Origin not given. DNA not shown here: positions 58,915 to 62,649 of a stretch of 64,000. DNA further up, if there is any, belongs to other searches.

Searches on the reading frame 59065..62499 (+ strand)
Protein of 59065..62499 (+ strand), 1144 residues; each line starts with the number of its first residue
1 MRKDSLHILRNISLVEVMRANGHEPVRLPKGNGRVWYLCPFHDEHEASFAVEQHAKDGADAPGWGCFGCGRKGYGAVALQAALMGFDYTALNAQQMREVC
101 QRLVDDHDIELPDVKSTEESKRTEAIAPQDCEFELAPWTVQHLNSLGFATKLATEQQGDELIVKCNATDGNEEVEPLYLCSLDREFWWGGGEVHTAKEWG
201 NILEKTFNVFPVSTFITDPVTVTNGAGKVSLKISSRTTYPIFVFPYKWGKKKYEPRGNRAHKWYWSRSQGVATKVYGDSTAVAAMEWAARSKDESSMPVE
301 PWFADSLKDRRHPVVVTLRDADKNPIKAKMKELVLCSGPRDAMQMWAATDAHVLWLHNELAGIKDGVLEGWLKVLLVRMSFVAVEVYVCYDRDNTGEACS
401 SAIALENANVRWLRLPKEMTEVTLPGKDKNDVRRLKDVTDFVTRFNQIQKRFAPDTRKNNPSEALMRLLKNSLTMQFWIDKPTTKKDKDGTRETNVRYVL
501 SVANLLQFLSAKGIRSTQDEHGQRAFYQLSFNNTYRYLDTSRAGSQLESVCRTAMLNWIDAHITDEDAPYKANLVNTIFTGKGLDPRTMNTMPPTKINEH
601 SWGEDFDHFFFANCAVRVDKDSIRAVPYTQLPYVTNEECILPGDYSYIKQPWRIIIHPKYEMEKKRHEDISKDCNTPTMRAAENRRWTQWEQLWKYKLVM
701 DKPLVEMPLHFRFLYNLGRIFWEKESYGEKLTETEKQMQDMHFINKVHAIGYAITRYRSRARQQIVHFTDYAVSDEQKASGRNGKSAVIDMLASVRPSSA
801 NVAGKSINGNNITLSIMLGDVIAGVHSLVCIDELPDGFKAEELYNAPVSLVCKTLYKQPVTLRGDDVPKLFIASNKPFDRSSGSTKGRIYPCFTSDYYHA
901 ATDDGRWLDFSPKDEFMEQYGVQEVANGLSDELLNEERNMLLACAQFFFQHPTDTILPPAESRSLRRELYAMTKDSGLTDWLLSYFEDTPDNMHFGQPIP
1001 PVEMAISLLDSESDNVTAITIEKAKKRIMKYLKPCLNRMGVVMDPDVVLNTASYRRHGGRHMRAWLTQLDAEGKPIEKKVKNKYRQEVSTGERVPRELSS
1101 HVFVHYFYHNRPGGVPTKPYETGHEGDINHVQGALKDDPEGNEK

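Call 9: search_protein_families(library=pfam, proteins=[window:59065-62499:+], max_evalue=0.001)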
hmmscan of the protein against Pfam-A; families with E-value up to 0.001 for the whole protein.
window:59065-62499:+ (1144 aa): 1 family
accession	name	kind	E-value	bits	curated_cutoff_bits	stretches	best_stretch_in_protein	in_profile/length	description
PF01807.25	Zn_ribbon_DnaG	-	2e-06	28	24.9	1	10-76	11-67/98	CHC2 zinc finger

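Call 27: search_protein_families(library=phrogs, proteins=[window:59065-62499:+], max_evalue=0.01)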
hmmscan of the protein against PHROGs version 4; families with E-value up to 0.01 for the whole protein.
window:59065-62499:+ (1144 aa): 5 families
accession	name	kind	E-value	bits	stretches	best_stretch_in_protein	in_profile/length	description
phrog_47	-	DNA, RNA and nucleotide metabolism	1.4e-05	24.8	0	17-75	31-88/947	DNA primase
phrog_6444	-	DNA, RNA and nucleotide metabolism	3.5e-05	23.8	1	8-124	13-110/577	DNA primase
phrog_360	-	DNA, RNA and nucleotide metabolism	4.5e-05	24.6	1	29-105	22-88/133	DNA primase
phrog_11992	-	unknown function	5.1e-05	24.6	1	35-121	28-97/177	-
phrog_18097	-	DNA, RNA and nucleotide metabolism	0.00032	21.3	1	37-73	35-65/199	DNA primase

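Call 49: search_protein_families(library=ncbifam, proteins=[window:59065-62499:+], max_evalue=0.01)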
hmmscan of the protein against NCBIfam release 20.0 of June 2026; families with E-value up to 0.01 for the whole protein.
window:59065-62499:+ (1144 aa): 1 family
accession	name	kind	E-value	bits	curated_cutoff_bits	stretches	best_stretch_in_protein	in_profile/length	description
TIGR01391.1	dnaG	equivalog_domain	1.1e-06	27.7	283.6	1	9-120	11-103/414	DNA primase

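Call 91: search_solved_structures(query=window:59065-62499:+, max_evalue=0.01)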
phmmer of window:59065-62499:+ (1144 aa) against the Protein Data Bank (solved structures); distinct sequences matched with E-value up to 0.01: 0.
